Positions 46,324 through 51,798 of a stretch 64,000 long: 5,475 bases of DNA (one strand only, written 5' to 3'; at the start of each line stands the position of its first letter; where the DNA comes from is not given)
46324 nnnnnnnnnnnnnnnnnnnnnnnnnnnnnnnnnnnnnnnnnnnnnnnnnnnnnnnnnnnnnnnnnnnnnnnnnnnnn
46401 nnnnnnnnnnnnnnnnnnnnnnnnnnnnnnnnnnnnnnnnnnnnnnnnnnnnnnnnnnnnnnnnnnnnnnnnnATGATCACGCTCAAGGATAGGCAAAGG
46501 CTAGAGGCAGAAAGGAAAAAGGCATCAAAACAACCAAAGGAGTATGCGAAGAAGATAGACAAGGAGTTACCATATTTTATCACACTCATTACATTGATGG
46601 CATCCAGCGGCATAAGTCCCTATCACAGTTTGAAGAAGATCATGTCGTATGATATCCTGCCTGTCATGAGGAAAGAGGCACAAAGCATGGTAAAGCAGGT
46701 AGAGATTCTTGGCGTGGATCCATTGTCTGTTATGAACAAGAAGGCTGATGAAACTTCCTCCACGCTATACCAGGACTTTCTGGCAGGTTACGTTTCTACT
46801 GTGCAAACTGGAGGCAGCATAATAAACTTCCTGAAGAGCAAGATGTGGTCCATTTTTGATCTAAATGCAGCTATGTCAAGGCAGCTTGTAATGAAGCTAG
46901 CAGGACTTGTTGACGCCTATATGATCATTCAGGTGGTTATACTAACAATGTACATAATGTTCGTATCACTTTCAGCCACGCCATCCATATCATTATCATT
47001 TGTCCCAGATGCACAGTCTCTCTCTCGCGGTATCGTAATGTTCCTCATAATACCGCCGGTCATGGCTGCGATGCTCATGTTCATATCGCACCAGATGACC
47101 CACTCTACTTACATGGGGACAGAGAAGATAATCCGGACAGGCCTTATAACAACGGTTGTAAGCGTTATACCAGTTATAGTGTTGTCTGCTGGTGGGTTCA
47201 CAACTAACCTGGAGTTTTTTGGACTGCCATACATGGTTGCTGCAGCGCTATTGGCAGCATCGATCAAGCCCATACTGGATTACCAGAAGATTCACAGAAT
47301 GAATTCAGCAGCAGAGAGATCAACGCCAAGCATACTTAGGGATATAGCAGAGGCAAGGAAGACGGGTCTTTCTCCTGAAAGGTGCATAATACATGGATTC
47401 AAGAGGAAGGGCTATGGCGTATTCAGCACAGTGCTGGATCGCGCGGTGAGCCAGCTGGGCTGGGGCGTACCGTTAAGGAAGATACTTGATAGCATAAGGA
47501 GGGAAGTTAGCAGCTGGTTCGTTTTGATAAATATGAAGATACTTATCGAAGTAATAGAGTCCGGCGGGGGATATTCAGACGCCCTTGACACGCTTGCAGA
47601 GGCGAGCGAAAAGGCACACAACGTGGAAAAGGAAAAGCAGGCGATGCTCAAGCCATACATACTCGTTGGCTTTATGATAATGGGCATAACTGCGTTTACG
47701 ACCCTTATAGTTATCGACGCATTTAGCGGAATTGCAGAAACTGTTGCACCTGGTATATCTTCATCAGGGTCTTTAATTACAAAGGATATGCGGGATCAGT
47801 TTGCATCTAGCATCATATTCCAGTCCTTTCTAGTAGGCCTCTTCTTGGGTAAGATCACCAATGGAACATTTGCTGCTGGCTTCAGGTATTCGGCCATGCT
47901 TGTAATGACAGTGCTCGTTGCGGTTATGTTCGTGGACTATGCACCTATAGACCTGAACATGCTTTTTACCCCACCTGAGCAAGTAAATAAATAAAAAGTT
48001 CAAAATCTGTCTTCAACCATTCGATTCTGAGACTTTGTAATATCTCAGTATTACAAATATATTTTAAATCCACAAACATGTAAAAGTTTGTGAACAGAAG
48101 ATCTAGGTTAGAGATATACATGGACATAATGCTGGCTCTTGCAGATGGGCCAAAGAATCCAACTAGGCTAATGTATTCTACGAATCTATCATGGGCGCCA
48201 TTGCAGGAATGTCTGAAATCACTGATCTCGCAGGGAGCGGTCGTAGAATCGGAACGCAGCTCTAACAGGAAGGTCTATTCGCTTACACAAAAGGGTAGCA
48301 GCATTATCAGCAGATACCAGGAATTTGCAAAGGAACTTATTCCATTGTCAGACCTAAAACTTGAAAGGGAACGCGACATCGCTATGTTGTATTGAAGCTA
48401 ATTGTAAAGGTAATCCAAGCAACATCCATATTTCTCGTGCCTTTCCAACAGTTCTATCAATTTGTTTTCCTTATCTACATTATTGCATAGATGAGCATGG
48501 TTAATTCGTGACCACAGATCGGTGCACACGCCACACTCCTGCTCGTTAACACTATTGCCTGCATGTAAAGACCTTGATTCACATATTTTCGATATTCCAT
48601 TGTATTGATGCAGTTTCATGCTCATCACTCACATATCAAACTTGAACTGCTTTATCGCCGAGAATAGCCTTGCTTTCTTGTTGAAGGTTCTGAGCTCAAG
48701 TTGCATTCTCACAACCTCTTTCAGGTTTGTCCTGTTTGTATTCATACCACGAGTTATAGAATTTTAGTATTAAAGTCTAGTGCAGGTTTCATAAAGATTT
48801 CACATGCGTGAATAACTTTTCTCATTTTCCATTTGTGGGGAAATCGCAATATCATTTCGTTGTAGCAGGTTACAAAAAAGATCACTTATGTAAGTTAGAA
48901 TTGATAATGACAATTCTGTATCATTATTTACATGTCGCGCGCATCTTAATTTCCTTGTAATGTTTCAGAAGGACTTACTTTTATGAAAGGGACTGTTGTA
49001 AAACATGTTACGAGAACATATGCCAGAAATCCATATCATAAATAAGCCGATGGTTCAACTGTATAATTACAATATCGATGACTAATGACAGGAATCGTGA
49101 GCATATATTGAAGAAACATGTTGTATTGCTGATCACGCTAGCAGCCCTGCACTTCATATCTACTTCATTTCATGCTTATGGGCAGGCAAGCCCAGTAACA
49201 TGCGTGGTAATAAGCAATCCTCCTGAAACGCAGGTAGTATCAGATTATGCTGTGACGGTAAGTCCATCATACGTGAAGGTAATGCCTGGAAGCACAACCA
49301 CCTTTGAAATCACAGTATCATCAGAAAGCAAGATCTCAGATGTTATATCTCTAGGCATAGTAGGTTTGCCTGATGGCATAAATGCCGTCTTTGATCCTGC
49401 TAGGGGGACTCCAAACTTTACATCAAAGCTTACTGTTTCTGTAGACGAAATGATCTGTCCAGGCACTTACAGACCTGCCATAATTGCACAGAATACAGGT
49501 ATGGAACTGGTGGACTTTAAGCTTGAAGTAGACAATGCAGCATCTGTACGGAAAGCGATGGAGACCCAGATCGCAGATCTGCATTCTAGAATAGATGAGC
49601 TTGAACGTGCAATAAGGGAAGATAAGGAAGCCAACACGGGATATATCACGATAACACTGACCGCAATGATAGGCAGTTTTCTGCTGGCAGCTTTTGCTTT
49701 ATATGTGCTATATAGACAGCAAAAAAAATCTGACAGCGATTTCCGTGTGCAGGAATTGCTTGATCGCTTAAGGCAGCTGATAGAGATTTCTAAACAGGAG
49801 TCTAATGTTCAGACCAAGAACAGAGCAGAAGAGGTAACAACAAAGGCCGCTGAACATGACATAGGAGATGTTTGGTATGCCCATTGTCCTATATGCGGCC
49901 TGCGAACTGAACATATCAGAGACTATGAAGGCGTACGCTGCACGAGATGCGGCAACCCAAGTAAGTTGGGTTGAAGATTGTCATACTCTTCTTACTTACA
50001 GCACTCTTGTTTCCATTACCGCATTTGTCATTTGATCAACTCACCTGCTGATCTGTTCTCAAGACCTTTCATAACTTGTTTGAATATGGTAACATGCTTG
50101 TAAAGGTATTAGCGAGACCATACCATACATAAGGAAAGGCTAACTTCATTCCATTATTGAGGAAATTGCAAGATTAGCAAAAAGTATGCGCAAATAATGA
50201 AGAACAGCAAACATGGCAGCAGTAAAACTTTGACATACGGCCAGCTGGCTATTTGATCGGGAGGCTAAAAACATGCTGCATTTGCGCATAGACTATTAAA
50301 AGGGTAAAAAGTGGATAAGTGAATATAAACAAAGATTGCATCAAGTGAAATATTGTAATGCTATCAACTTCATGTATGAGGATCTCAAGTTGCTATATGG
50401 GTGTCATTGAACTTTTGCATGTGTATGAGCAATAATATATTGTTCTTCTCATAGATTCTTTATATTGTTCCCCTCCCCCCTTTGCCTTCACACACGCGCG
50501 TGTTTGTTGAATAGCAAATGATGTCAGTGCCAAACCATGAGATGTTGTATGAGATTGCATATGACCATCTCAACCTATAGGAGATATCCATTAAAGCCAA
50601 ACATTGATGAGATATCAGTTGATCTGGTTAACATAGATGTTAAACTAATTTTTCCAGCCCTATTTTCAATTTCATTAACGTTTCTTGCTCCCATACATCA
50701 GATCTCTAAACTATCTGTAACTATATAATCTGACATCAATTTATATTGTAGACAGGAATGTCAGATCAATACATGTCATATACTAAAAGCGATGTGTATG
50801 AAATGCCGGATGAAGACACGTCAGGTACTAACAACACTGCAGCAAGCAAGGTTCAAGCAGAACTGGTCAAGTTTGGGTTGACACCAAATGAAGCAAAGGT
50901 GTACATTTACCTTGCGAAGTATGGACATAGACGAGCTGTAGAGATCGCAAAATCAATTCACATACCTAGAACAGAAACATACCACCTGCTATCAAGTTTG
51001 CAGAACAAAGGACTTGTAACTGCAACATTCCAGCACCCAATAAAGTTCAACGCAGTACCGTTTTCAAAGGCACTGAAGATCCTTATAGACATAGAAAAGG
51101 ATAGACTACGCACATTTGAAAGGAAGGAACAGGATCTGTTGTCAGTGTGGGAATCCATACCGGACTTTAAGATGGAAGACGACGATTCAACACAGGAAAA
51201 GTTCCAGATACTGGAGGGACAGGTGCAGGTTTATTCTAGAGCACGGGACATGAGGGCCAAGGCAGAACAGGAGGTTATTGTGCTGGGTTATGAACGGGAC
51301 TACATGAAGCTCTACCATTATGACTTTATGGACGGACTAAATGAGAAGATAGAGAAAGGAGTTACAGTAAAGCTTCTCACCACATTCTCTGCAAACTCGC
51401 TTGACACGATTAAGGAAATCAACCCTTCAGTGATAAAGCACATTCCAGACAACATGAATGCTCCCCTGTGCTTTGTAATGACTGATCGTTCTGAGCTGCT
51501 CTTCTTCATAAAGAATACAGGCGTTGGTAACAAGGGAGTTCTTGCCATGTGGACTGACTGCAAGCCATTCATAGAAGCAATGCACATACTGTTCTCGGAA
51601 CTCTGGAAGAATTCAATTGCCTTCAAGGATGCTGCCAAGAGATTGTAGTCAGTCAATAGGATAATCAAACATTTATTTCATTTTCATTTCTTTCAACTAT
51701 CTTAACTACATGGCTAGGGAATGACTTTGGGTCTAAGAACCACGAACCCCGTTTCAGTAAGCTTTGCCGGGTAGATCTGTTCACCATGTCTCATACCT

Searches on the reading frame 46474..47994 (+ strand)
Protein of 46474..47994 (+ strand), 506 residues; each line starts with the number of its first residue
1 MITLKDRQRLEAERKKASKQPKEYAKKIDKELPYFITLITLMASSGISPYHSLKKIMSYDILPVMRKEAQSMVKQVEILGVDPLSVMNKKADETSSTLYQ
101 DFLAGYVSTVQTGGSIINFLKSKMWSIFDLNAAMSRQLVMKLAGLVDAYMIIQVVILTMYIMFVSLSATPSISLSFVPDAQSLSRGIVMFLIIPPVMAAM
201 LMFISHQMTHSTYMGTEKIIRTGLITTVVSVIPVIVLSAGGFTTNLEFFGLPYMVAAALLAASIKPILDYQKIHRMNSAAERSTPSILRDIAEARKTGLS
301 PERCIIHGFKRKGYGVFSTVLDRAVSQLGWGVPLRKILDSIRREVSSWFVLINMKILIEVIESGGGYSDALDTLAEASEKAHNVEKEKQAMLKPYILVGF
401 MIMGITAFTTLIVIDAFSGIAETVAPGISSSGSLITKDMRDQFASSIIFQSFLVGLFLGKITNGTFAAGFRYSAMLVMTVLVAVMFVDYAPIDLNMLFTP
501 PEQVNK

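Call 3: search_protein_families(library=pfam, proteins=[window:46474-47994:+], max_evalue=0.01)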
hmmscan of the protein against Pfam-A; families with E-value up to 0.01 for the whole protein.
window:46474-47994:+ (506 aa): 1 family
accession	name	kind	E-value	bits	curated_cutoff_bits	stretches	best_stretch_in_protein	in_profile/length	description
PF00482.28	T2SSF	-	3.3e-16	59.8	25.2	2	288-414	2-124/125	Type II secretion system (T2SS), protein F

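Call 4: search_protein_families(library=ncbifam, proteins=[window:46474-47994:+], max_evalue=0.01)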
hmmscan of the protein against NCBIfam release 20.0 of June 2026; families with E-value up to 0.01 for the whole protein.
window:46474-47994:+ (506 aa): 4 families
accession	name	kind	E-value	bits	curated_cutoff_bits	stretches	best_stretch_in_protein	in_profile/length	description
NF053673.1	bindosome_BasF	exception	4.7e-35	121.3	1300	1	15-487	189-640/656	bindosome assembly system membrane anchoring protein BasF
NF046075.1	UpsF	equivalog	8.4e-25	87.5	400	1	21-412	78-434/484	membrane pilin protein UpsF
NF004704.2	PRK06041.1-2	equivalog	1e-08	34.3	550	1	25-467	72-526/555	archaellar assembly protein ArlJ/FlaJ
NF004705.1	PRK06041.1-3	equivalog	0.00015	20.9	400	1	312-486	274-453/465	archaellar assembly protein ArlJ/FlaJ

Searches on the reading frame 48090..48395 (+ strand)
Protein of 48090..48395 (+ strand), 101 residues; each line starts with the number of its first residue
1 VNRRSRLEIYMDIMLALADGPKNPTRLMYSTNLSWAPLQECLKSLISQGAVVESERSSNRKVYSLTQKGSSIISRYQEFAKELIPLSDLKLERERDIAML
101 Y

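Call 3: search_protein_families(library=pfam, proteins=[window:48090-48395:+], max_evalue=0.01)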
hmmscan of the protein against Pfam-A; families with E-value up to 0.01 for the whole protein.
window:48090-48395:+ (101 aa): 7 families
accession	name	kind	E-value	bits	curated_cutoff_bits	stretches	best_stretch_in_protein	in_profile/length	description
PF14947.12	HTH_45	-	2.9e-18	66.1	25.5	1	3-81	1-74/77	Winged helix-turn-helix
PF14277.12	DUF4364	-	0.00015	22.1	26.9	1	35-75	33-72/162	Domain of unknown function (DUF4364)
PF07381.18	EarA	-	0.00068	19.8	22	1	42-73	56-87/90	EarA-like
PF25213.1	HVO_A0261_N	-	0.0008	19.7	35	1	12-82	15-80/86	HVO_A0261 N-terminal domain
PF24409.1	wHTH-PRTase_assc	-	0.0022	18.4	27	1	13-88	3-70/83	wHTH-PRTase associated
PF03551.20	PadR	-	0.0032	17.8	27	1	40-71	36-71/75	Transcriptional regulator PadR-like family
PF22194.2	F-93_WHD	-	0.0078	16.7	28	0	33-69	27-62/62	F-93, winged-helix domain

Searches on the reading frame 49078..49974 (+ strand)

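Call 27: search_protein_families(library=pfam, proteins=[window:49078-49974:+], max_evalue=0.01)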
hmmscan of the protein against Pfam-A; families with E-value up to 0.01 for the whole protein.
window:49078-49974:+ (298 aa): 1 family
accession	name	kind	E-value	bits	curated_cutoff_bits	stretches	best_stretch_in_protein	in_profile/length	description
PF00558.24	Vpu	-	0.00057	20.1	24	1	192-249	7-64/81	Vpu protein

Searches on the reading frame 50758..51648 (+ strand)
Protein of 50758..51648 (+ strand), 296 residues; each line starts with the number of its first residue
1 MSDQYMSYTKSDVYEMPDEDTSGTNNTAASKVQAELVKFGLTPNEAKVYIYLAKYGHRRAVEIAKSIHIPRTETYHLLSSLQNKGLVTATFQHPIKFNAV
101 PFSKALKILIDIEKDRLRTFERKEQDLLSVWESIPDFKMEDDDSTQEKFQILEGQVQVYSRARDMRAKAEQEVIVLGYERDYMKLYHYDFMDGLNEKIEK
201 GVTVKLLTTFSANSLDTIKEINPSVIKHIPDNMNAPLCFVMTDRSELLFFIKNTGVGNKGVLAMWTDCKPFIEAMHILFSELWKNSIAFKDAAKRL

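Call 27: search_protein_families(library=pfam, proteins=[window:50758-51648:+], max_evalue=0.01)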
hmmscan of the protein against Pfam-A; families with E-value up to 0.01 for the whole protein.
window:50758-51648:+ (296 aa): 4 families
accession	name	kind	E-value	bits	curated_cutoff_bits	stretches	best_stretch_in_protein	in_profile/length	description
PF01978.25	TrmB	-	5.8e-17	61.7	25.6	1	37-102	2-67/68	Sugar-specific transcriptional regulator TrmB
PF11495.14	Regulator_TrmB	-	3e-05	23.8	22.2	1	150-290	3-136/233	Archaeal transcriptional regulator TrmB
PF09339.16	HTH_IclR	-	3.3e-05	24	22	1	52-88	12-49/52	IclR helix-turn-helix domain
PF06437.16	ISN1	-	0.0075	15.7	25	0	148-245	198-295/407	IMP-specific 5'-nucleotidase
